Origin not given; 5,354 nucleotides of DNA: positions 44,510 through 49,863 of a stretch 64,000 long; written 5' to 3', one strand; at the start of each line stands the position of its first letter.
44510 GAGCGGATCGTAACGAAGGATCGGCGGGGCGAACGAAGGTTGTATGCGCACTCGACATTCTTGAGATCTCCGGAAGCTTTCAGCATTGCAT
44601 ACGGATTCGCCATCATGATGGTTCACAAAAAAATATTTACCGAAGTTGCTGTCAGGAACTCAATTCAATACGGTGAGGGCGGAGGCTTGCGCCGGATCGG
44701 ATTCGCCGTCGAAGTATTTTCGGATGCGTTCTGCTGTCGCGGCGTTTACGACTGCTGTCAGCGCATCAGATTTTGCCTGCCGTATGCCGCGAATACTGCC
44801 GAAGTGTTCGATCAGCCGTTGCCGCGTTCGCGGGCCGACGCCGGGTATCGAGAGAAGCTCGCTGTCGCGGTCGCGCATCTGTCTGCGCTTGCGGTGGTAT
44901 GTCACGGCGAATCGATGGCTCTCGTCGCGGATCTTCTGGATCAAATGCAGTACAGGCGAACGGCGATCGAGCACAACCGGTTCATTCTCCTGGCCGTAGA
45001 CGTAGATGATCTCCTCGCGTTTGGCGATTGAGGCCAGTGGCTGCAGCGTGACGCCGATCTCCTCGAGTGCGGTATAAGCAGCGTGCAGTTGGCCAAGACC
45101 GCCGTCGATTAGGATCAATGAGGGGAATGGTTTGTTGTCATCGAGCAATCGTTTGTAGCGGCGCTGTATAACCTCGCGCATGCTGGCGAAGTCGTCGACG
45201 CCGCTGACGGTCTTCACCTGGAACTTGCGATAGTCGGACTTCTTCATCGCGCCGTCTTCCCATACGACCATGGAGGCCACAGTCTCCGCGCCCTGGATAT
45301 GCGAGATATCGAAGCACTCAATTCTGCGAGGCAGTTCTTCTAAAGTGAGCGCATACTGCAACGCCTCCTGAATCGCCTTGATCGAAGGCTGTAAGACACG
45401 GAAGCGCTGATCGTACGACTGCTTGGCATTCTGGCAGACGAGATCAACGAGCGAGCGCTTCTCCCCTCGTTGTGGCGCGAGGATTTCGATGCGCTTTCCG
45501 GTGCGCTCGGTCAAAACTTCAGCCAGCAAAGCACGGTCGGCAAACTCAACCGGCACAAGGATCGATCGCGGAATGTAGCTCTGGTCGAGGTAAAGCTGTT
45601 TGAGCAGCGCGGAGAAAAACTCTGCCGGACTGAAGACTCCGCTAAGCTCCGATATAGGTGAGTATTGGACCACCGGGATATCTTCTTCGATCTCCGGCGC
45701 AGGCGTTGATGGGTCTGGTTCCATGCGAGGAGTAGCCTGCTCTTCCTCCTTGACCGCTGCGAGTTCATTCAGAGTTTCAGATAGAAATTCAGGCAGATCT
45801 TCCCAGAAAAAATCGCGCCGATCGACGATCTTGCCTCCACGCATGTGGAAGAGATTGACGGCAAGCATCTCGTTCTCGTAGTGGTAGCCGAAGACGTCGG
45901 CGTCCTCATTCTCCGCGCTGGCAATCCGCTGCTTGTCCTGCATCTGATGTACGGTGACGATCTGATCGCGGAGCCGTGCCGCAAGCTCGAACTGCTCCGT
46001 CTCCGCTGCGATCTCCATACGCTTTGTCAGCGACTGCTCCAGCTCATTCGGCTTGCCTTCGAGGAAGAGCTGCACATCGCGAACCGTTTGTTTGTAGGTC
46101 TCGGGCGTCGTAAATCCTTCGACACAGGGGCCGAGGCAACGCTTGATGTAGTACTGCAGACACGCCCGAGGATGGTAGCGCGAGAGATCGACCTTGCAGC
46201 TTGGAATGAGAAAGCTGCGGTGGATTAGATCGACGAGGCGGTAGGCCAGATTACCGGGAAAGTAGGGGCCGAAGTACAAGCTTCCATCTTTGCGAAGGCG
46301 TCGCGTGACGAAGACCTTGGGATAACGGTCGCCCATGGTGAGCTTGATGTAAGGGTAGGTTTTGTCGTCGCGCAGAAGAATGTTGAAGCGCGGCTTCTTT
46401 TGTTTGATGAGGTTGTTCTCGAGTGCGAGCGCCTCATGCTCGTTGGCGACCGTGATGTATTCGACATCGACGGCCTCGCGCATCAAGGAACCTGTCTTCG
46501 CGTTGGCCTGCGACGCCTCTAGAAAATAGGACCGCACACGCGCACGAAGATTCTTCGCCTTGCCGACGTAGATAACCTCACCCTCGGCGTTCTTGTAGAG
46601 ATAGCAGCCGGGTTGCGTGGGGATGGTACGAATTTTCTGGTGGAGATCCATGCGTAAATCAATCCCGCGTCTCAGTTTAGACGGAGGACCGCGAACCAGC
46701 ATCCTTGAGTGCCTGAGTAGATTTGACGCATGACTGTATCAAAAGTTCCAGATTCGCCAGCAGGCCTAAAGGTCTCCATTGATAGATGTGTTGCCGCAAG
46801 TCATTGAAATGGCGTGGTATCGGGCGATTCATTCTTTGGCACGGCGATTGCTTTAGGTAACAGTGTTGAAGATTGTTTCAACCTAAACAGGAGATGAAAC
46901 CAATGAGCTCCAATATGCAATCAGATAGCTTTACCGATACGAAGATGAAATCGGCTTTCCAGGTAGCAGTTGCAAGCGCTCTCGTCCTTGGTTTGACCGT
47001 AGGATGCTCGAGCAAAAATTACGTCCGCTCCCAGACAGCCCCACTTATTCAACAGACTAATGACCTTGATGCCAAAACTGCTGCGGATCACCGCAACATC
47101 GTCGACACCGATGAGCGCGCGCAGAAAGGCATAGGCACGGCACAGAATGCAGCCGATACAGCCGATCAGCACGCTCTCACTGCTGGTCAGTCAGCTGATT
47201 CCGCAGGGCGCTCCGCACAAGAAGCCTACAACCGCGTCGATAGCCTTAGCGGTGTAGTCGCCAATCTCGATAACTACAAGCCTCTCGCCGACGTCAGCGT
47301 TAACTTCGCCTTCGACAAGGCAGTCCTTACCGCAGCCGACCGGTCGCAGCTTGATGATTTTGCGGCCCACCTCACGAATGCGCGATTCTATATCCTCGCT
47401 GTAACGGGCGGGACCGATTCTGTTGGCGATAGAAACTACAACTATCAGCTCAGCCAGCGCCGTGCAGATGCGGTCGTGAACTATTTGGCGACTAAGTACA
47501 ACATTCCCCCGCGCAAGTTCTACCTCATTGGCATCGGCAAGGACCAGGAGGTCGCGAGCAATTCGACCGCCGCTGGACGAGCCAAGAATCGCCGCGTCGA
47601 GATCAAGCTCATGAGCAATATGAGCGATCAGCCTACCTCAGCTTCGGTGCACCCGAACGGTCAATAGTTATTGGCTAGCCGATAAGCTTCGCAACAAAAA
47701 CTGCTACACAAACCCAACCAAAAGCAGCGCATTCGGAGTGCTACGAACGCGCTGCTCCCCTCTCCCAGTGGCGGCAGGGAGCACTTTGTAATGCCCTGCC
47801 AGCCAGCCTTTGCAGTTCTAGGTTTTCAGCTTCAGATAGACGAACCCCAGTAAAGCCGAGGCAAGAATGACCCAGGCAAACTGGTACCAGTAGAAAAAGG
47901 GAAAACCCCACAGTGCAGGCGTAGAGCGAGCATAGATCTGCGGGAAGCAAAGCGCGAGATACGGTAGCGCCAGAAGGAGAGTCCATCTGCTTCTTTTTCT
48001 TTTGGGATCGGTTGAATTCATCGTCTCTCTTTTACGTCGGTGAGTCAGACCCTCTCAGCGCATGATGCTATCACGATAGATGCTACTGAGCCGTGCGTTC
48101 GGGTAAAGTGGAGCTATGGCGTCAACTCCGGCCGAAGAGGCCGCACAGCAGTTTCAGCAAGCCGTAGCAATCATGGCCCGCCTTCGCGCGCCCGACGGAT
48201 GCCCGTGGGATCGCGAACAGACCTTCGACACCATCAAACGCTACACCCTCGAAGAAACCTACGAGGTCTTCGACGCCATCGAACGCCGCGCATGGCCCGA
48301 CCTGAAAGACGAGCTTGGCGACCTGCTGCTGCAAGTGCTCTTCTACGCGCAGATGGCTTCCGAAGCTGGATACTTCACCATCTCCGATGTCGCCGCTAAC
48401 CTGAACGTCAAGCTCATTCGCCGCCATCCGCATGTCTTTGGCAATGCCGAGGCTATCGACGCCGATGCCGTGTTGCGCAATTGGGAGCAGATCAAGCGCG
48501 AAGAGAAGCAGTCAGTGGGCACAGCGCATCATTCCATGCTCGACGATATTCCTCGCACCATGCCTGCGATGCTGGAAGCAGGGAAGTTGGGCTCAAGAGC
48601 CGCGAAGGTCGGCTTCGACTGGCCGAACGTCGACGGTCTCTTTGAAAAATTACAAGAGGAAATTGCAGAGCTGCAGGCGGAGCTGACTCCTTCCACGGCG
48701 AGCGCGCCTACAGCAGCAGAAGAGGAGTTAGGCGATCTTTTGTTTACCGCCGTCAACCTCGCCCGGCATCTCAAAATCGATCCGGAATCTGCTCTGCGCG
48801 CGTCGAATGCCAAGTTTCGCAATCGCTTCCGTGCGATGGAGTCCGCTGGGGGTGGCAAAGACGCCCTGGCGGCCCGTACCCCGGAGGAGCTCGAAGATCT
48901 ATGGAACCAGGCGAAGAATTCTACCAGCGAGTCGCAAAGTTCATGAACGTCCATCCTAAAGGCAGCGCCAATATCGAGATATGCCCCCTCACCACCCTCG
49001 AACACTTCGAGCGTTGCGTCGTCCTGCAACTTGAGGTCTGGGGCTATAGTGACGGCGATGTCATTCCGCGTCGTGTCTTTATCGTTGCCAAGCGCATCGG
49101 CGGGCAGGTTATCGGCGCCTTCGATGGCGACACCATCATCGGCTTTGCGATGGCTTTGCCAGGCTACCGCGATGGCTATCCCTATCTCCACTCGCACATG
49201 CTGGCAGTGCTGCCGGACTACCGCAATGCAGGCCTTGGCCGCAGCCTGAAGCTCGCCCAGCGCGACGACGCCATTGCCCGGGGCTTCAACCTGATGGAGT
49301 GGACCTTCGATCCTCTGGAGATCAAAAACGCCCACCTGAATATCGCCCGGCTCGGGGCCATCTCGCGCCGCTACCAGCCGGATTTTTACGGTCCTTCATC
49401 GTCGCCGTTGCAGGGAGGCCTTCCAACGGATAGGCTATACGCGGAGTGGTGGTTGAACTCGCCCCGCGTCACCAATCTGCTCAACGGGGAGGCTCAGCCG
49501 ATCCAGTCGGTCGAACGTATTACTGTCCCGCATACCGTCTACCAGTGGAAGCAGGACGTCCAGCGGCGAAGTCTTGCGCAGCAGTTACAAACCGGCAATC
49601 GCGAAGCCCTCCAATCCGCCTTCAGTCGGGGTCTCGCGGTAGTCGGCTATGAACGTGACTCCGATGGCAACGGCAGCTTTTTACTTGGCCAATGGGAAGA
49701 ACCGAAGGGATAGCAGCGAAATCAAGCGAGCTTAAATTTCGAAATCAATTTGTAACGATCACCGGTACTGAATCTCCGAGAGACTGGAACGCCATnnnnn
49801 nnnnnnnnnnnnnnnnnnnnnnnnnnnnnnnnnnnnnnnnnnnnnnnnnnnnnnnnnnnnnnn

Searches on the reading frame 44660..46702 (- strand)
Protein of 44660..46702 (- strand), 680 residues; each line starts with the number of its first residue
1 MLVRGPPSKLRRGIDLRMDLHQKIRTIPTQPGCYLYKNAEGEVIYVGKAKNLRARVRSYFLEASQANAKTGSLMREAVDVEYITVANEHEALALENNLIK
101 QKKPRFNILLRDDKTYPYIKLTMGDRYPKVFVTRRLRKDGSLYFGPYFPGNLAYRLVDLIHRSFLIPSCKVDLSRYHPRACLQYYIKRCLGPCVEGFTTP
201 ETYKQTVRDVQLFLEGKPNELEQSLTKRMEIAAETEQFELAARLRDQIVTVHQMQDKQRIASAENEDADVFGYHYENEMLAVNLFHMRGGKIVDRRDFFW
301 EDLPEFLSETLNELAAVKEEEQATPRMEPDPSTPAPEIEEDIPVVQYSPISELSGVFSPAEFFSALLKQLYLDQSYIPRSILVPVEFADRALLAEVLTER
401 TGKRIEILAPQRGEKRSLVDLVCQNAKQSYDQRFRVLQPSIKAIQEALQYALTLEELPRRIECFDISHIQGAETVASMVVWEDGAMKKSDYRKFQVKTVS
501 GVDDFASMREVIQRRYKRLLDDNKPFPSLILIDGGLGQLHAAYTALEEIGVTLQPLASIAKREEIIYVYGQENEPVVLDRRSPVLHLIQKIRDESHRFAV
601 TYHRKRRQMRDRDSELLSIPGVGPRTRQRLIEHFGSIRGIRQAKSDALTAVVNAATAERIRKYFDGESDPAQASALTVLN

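Call 68: search_protein_families(library=pfam, proteins=[window:44660-46702:-], max_evalue=0.00001)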
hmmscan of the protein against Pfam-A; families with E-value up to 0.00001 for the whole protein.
window:44660-46702:- (680 aa): 6 families
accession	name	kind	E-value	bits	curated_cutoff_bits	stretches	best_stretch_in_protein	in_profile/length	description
PF08459.17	UvrC_RNaseH_dom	-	4.2e-56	189.6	22.3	1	451-600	3-159/159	UvrC RNAse H endonuclease domain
PF22920.2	UvrC_RNaseH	-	5.1e-32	110.7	24.3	2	358-432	41-115/116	UvrC Ribonuclease H-like domain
PF01541.30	GIY-YIG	-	8.5e-11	42.4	22.6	1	31-105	2-76/78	GIY-YIG catalytic domain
PF14520.12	HHH_5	-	7e-10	39.7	27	1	614-661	2-52/57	Helix-hairpin-helix domain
PF12826.13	HHH_2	-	5.1e-07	30.2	27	1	617-667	6-58/64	Helix-hairpin-helix motif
PF02151.25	UVR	-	1.2e-06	28.5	21.5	1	224-248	6-30/36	UvrB/uvrC motif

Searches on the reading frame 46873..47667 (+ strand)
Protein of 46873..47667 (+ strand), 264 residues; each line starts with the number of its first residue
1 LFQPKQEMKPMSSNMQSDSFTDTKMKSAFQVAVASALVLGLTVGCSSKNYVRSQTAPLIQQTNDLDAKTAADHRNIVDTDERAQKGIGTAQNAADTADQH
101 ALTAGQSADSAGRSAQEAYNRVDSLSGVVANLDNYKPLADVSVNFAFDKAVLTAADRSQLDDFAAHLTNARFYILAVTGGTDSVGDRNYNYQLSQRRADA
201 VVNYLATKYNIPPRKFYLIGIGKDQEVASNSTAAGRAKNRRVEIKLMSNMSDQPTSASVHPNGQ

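Call 86: search_protein_families(library=pfam, proteins=[window:46873-47667:+], max_evalue=0.00001)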
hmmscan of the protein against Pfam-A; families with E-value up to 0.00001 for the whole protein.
window:46873-47667:+ (264 aa): 1 family
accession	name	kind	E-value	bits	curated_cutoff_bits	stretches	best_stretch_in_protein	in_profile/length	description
PF00691.25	OmpA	-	6.2e-19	68.6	27.2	1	145-240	2-98/98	OmpA family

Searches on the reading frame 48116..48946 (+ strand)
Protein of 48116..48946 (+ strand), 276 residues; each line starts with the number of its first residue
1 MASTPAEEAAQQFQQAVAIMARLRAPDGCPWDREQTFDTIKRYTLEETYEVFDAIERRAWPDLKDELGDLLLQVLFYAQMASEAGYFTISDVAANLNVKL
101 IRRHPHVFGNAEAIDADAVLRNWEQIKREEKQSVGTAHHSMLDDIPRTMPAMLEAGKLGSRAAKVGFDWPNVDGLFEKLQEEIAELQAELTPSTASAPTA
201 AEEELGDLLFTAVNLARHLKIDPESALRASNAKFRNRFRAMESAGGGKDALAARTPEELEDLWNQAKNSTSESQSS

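Call 86: search_protein_families(library=pfam, proteins=[window:48116-48946:+], max_evalue=0.00001)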
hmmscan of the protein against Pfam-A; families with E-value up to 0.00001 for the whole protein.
window:48116-48946:+ (276 aa): 2 families
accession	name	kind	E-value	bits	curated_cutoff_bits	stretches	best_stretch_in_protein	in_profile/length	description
PF03819.22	MazG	-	2.7e-36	124.1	22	2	35-108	1-74/74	MazG nucleotide pyrophosphohydrolase domain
PF01503.22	PRA-PH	-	8.2e-06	26.6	21.3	0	175-228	30-80/86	Phosphoribosyl-ATP pyrophosphohydrolase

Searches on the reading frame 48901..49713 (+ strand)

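Call 86: search_protein_families(library=pfam, proteins=[window:48901-49713:+], max_evalue=0.00001)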
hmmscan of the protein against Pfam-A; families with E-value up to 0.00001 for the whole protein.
window:48901-49713:+ (270 aa): 2 families
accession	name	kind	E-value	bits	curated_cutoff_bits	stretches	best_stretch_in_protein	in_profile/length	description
PF00583.31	Acetyltransf_1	-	5.8e-08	33.5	20.7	1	69-135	34-99/116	Acetyltransferase (GNAT) family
PF13508.13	Acetyltransf_7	-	9.7e-07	29.5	27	1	68-116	3-49/84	Acetyltransferase (GNAT) domain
